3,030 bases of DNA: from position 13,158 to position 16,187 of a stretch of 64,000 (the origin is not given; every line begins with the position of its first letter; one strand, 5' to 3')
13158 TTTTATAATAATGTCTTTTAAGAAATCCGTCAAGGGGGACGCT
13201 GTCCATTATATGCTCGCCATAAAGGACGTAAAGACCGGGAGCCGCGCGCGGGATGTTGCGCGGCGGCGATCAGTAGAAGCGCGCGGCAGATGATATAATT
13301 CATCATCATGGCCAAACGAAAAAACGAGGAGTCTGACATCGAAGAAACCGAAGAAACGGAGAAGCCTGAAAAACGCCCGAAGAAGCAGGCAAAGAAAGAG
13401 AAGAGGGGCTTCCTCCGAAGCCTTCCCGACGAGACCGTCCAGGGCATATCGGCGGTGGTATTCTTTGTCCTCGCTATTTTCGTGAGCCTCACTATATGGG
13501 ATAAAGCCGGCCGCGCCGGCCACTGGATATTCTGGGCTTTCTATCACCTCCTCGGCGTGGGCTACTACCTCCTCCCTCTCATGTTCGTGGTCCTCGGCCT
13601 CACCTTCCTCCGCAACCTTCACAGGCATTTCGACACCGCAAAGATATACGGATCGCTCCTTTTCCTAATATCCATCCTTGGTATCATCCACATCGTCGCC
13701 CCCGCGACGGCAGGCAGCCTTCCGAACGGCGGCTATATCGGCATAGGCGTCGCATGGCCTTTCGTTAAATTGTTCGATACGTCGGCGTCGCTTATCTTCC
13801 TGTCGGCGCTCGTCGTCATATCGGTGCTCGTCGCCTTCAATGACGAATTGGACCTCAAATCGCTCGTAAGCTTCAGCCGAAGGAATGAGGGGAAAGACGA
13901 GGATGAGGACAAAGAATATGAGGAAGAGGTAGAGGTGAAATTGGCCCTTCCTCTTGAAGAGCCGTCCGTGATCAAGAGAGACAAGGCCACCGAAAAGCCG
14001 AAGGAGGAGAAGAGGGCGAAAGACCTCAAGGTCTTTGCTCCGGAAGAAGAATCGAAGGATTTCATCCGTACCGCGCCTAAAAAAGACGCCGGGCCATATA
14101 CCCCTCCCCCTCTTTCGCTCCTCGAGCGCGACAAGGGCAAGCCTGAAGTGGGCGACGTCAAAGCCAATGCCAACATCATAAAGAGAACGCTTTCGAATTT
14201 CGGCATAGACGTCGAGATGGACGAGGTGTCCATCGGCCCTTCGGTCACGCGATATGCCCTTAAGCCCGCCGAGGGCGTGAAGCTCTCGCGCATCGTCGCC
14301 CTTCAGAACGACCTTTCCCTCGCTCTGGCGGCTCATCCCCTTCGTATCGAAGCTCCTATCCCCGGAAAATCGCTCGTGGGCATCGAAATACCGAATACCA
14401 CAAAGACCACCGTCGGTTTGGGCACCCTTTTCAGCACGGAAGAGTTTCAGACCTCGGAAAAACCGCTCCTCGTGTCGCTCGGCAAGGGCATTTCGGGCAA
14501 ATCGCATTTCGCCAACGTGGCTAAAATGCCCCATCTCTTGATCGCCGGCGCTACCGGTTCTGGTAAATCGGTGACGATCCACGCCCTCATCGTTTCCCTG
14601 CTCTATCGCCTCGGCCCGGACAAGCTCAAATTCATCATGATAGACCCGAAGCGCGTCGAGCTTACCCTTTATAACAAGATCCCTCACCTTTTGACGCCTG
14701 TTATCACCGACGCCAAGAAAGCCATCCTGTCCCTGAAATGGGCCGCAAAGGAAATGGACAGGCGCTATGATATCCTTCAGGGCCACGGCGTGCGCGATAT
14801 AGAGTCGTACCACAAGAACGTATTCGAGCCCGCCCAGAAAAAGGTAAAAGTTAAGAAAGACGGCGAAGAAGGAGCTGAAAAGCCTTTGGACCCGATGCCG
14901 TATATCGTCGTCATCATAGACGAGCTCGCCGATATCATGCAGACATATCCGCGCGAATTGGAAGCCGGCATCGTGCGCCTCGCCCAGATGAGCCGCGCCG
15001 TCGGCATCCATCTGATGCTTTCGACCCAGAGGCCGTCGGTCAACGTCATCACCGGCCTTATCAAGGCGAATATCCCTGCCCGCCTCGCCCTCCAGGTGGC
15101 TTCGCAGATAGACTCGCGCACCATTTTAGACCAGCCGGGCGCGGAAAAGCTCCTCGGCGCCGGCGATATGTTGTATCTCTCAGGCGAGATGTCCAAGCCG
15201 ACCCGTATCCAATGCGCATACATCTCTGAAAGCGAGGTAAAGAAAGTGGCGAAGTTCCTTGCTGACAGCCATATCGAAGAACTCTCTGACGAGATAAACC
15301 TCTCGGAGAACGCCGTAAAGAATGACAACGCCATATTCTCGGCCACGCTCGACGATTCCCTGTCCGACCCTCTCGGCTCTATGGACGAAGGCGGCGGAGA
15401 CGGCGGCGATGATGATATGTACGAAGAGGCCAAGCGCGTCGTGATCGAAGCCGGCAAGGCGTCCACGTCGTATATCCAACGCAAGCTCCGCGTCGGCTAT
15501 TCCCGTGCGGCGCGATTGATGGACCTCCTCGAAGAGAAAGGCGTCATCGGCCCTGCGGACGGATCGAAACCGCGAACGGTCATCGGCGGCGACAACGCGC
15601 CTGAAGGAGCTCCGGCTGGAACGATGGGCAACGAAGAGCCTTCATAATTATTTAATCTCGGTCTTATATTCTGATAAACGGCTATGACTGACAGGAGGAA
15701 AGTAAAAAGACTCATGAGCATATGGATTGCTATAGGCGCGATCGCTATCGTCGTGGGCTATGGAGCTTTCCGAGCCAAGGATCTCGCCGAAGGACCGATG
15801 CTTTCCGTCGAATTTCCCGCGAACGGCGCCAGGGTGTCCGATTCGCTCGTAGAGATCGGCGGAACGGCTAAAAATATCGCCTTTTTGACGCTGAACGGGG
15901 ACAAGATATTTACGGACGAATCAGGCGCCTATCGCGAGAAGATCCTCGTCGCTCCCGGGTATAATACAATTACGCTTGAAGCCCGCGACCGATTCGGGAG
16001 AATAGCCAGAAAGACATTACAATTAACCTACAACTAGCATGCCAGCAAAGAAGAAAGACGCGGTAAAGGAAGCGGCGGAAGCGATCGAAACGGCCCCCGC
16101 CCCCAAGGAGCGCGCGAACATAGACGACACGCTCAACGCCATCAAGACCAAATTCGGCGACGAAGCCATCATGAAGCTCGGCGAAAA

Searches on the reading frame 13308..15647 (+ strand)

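Call 14: search_protein_families(library=pfam, proteins=[window:13308-15647:+], max_evalue=0.001)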
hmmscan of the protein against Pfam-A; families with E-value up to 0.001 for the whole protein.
window:13308-15647:+ (779 aa): 5 families
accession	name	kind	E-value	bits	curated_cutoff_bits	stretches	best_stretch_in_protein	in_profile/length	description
PF01580.24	FtsK_SpoIIIE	-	1.6e-60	204.7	24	1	375-578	6-221/221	FtsK/SpoIIIE family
PF17854.6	FtsK_alpha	-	6.7e-28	97.3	22.9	1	267-363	2-101/101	FtsK alpha domain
PF09397.16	FtsK_gamma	-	1.1e-27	96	30.6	1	701-759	3-61/63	Ftsk gamma domain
PF13491.11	FtsK_4TM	-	1e-08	35.5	23.1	1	65-177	45-159/171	4TM region of DNA translocase FtsK/SpoIIIE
PF01935.23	DUF87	-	0.00017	22.2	23.2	1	408-447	24-60/220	Helicase HerA, central domain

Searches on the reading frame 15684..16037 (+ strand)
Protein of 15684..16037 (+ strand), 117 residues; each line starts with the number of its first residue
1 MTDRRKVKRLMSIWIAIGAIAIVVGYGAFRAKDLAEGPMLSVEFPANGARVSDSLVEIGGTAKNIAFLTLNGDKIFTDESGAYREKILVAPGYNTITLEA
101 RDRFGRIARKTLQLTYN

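Call 14: search_protein_families(library=pfam, proteins=[window:15684-16037:+], max_evalue=0.001)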
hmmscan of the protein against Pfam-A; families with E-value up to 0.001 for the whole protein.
window:15684-16037:+ (117 aa): 1 family
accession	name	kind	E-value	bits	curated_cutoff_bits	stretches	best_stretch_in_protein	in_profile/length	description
PF09136.16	Glucodextran_B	-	9.9e-11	41.9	27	1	38-115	1-80/83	Glucodextranase, domain B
